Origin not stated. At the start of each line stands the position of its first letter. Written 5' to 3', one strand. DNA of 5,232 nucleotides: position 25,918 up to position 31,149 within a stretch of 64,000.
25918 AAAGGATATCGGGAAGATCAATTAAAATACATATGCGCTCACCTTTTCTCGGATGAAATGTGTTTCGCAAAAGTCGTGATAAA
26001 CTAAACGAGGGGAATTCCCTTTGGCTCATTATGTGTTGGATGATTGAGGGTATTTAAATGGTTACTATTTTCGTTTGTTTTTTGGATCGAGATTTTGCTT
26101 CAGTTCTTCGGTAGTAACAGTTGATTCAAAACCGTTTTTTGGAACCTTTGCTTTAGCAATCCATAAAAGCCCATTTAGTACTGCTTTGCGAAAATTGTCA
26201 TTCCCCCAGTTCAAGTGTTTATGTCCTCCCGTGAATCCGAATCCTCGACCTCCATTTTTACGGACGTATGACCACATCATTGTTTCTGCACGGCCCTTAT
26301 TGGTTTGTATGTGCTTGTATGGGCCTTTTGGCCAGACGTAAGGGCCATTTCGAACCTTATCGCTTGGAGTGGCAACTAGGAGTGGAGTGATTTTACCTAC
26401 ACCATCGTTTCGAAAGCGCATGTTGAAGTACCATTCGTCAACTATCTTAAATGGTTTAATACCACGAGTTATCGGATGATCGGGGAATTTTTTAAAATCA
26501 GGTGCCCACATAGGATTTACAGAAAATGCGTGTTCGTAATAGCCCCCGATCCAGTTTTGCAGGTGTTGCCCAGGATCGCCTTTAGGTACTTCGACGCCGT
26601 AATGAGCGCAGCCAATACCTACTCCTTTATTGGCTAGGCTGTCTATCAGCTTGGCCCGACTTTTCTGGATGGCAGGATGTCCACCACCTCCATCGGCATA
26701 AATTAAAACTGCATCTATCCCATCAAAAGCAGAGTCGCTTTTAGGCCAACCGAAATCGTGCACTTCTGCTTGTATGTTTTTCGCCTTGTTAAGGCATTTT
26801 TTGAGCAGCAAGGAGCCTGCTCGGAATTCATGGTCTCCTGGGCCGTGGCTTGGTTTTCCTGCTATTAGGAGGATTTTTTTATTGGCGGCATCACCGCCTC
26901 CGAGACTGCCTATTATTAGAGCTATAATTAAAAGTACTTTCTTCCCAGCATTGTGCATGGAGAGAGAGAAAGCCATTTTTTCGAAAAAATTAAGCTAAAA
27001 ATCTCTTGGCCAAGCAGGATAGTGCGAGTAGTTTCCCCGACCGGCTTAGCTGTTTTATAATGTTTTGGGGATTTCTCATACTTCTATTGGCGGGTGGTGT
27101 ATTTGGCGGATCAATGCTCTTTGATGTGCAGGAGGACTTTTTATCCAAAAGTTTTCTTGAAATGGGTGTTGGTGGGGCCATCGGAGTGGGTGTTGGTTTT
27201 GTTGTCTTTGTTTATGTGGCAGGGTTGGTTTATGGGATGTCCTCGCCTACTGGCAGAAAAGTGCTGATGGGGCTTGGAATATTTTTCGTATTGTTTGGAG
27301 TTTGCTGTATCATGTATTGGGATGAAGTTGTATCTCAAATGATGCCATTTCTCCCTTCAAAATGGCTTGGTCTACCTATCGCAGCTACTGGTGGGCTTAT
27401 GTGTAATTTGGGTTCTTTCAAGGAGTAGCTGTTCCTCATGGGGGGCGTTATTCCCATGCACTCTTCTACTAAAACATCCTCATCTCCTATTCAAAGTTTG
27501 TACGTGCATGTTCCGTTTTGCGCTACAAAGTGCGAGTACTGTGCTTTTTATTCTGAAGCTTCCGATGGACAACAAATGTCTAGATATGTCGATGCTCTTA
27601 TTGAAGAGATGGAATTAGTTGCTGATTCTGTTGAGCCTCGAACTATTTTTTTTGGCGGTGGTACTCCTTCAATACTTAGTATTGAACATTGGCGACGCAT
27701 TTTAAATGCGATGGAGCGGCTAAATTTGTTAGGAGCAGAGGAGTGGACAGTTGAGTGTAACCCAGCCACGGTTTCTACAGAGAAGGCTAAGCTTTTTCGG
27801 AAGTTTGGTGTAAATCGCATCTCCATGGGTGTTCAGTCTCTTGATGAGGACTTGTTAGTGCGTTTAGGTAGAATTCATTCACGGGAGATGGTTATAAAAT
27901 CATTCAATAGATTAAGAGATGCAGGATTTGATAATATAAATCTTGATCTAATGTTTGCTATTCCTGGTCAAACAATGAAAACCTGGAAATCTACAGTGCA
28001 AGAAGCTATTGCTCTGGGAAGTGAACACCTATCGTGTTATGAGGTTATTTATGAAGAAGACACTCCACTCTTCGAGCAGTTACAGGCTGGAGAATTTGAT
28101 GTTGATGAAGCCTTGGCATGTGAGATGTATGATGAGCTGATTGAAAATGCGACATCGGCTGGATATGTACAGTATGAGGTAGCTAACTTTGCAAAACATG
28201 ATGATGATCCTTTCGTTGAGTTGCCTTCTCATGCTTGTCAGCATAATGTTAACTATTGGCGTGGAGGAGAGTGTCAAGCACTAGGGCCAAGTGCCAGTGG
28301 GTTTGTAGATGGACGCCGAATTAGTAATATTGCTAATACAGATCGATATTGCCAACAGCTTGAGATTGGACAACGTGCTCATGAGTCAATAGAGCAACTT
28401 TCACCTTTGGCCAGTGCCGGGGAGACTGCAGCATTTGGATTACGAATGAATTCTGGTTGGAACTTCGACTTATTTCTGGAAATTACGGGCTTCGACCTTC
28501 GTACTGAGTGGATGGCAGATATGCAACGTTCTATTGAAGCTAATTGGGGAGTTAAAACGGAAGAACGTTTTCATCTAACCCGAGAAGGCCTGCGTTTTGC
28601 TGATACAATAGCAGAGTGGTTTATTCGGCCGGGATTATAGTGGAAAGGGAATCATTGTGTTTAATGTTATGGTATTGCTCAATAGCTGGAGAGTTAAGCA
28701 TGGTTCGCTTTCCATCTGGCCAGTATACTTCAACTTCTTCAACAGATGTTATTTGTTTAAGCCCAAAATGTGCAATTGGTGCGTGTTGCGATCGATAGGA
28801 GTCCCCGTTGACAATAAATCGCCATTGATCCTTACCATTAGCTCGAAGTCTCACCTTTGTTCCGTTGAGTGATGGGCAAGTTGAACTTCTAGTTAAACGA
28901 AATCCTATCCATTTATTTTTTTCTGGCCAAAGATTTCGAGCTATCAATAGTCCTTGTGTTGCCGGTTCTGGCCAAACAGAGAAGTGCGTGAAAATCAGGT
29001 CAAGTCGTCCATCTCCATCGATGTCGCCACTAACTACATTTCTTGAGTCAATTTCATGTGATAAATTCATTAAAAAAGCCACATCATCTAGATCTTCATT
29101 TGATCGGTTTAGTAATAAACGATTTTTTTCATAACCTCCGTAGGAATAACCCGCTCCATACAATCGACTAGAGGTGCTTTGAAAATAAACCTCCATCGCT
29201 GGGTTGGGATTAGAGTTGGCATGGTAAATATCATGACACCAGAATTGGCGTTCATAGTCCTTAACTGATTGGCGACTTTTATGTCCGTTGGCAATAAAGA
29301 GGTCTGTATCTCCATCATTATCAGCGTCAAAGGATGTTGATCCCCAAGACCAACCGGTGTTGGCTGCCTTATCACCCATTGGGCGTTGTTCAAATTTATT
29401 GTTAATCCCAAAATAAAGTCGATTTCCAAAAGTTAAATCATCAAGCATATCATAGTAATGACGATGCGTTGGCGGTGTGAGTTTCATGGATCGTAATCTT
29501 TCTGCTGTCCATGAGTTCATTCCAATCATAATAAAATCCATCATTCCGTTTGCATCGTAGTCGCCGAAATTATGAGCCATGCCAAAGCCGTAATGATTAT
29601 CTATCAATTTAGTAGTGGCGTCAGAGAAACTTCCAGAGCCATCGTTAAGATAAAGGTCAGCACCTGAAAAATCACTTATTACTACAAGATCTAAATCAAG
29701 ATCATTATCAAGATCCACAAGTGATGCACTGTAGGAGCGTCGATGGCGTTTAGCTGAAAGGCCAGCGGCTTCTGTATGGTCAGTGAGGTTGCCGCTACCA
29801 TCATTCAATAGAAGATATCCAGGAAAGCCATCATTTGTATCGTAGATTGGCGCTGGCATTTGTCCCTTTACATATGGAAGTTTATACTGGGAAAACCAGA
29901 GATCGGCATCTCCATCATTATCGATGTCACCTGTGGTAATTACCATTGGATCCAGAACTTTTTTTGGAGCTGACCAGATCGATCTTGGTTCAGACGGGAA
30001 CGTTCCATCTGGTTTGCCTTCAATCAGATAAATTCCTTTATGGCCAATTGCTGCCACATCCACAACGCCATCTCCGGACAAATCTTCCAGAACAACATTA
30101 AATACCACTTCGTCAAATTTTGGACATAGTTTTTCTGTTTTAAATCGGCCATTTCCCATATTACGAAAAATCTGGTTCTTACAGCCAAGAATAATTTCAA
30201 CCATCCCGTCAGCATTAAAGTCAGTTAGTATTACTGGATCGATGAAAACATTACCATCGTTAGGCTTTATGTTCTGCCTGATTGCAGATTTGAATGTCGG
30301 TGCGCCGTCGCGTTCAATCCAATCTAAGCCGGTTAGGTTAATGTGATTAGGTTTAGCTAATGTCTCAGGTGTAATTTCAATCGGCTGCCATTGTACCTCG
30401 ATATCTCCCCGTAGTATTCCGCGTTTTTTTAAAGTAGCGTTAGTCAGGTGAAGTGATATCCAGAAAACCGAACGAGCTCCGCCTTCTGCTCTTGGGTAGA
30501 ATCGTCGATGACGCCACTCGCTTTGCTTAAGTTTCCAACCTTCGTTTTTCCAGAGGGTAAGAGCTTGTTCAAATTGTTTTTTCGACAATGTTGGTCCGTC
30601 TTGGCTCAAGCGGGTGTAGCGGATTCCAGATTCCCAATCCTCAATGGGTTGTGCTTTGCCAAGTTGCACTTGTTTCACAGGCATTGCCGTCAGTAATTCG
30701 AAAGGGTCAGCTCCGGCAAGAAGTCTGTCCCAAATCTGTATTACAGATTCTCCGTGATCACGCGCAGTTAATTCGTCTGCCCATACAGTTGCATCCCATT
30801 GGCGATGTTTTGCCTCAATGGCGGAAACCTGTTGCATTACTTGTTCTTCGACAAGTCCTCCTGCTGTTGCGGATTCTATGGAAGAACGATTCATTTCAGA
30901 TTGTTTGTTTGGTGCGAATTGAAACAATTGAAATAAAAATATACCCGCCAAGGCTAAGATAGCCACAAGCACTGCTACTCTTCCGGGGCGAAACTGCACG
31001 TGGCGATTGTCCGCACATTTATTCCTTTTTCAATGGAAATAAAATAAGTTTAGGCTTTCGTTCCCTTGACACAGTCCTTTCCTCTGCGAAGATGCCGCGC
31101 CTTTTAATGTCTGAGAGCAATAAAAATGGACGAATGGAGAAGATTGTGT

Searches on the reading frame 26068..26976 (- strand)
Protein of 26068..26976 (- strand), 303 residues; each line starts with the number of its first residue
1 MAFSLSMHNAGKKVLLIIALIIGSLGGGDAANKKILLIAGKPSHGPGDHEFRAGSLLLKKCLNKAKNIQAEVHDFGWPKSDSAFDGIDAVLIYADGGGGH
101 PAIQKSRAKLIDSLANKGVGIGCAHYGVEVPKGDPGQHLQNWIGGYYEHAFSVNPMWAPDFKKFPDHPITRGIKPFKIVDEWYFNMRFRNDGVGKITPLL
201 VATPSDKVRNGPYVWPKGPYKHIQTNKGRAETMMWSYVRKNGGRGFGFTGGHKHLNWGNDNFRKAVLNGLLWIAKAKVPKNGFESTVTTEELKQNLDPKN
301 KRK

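Call 49: search_protein_families(library=pfam, proteins=[window:26068-26976:-], max_evalue=0.001)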
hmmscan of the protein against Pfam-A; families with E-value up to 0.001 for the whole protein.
window:26068-26976:- (303 aa): 1 family
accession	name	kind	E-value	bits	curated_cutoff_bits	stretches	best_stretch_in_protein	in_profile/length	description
PF06283.17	ThuA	-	4.6e-14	53.6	33.4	1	53-273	18-209/209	Trehalose utilisation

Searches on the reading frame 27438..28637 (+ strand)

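Call 49: search_protein_families(library=pfam, proteins=[window:27438-28637:+], max_evalue=0.001)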
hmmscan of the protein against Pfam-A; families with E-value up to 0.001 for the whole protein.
window:27438-28637:+ (400 aa): 1 family
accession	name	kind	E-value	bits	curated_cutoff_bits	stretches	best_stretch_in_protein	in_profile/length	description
PF04055.27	Radical_SAM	-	2.8e-29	102.9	29.5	1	22-188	1-164/166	Radical SAM superfamily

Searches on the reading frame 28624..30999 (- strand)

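Call 49: search_protein_families(library=pfam, proteins=[window:28624-30999:-], max_evalue=0.001)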
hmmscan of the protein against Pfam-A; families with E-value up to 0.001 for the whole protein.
window:28624-30999:- (792 aa): 3 families
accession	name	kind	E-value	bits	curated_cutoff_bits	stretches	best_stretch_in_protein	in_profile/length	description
PF13517.12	FG-GAP_3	-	5.8e-32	110.5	26.9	4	429-490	1-60/61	FG-GAP-like repeat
PF07593.17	UnbV_ASPIC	-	8.5e-15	54.8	23.4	1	713-777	3-67/68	ASPIC and UnbV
PF01839.29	FG-GAP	-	0.0001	22.5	22.1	0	655-669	5-19/37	FG-GAP repeat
